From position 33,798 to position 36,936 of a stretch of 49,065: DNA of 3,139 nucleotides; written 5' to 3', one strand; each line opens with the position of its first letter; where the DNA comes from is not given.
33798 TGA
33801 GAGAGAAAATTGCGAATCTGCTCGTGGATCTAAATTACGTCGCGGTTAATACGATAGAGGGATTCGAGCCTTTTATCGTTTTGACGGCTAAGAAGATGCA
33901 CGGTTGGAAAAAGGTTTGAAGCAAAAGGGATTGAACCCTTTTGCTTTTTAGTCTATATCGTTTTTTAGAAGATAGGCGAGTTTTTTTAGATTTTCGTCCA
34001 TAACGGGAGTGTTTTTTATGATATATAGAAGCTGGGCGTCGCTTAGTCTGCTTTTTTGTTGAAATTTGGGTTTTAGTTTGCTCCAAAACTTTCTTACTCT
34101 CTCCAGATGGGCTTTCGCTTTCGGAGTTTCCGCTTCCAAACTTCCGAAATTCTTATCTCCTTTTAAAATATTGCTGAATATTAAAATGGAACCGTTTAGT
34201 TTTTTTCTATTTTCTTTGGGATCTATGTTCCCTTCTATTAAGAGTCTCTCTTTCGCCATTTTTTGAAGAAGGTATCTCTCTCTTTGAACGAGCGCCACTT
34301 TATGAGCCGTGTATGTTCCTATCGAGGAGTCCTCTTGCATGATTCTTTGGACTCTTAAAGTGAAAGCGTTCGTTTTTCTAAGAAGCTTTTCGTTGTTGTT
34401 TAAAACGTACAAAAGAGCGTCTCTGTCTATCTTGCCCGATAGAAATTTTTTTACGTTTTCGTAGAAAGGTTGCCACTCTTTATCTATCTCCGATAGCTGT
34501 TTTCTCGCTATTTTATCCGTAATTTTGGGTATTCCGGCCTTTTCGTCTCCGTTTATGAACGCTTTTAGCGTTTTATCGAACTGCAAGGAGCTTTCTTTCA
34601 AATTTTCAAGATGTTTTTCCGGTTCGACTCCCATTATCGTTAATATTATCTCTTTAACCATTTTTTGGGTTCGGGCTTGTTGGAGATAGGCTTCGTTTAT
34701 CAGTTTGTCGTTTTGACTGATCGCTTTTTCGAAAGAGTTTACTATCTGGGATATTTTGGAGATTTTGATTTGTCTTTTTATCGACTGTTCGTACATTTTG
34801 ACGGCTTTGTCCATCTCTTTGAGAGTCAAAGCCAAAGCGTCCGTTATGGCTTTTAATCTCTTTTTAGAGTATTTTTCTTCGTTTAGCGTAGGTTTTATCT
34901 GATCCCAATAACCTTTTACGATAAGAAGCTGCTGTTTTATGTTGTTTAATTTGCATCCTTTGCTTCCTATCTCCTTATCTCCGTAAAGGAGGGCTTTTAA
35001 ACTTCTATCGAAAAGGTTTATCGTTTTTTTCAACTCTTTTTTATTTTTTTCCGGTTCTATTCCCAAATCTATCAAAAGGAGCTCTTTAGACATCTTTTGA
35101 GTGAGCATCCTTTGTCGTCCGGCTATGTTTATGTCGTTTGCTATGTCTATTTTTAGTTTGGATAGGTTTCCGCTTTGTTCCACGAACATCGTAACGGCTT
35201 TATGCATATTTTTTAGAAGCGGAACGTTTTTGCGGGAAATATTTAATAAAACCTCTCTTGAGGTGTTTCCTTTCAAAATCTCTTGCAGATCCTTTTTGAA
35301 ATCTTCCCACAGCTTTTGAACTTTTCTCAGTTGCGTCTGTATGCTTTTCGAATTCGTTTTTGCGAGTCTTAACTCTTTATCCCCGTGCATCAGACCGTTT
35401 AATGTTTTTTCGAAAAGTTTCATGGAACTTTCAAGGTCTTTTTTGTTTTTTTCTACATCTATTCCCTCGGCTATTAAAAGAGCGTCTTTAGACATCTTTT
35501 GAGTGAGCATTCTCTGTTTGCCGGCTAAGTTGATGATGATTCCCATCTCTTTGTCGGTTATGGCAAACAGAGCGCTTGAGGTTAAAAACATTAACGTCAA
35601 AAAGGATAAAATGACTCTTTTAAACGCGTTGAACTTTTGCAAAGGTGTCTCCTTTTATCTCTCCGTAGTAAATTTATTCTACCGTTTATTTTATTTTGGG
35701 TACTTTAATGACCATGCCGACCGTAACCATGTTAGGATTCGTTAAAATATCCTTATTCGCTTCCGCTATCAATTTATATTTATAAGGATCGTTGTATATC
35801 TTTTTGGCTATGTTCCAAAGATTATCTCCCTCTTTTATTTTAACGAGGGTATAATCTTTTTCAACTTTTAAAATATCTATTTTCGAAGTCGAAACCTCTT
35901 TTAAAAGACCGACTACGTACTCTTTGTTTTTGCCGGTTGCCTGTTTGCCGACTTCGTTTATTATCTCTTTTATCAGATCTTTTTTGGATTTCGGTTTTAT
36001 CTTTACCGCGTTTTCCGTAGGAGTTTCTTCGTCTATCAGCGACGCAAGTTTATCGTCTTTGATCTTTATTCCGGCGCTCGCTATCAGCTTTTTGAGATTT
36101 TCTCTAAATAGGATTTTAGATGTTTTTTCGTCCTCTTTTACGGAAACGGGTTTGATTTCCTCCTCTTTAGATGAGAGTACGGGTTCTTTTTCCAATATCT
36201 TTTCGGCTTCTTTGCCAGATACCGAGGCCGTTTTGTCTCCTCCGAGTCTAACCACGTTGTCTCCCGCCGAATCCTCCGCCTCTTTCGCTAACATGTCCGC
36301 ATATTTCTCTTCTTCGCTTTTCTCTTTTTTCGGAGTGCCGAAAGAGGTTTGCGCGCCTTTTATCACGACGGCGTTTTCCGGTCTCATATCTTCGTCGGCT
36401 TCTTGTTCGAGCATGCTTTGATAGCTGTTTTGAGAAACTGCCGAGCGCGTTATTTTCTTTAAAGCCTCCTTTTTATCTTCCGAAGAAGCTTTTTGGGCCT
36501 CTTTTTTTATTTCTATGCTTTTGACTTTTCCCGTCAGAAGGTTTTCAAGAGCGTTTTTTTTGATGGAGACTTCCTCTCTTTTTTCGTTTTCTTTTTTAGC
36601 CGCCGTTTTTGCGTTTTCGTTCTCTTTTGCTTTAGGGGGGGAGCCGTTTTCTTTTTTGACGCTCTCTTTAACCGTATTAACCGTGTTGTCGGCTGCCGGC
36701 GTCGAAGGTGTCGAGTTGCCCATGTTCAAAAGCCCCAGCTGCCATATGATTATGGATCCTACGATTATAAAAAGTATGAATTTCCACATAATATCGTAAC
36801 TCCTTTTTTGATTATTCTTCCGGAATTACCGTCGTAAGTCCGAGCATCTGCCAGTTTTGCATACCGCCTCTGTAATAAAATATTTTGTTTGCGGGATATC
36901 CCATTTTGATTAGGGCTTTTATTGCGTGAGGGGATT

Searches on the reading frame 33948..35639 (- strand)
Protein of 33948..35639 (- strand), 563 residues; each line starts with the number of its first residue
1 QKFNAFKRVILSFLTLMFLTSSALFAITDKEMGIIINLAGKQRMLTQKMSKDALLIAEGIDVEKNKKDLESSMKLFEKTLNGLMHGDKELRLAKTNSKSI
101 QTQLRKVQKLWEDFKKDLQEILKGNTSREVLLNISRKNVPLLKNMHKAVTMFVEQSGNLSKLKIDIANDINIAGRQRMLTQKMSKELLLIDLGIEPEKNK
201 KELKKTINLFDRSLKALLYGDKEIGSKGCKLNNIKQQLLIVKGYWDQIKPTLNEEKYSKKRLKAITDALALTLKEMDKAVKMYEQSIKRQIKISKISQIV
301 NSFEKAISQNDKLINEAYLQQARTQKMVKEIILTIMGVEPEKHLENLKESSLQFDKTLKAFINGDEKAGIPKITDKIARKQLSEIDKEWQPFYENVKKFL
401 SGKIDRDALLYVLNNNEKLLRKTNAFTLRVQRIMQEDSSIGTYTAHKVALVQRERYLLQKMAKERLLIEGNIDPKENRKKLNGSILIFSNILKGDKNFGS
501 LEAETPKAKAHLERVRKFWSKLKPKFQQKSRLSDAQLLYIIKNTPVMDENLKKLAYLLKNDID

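Call 91: search_protein_families(library=pfam, proteins=[window:33948-35639:-], max_evalue=0.001)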
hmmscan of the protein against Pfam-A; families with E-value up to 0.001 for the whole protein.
window:33948-35639:- (563 aa): 1 family
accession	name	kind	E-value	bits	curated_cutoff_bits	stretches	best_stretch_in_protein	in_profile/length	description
PF13675.11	PilJ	-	1.2e-54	183.7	26.6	3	35-134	12-111/114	Type IV pili methyl-accepting chemotaxis transducer N-term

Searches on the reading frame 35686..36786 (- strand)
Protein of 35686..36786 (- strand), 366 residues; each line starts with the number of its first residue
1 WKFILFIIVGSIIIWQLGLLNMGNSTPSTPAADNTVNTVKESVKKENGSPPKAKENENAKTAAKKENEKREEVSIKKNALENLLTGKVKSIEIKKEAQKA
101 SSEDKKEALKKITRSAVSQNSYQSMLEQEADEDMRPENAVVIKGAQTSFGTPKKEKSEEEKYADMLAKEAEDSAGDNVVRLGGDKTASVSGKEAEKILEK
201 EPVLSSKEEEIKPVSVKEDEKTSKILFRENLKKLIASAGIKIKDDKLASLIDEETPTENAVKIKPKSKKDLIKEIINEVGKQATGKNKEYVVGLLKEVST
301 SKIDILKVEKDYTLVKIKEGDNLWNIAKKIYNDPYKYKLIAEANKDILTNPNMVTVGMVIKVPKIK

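Call 91: search_protein_families(library=pfam, proteins=[window:35686-36786:-], max_evalue=0.001)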
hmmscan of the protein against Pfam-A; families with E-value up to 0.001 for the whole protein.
window:35686-36786:- (366 aa): 1 family
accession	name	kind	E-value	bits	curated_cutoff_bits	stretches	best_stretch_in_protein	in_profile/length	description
PF01476.26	LysM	-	2.5e-06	27.8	20.9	1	316-363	2-43/43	LysM domain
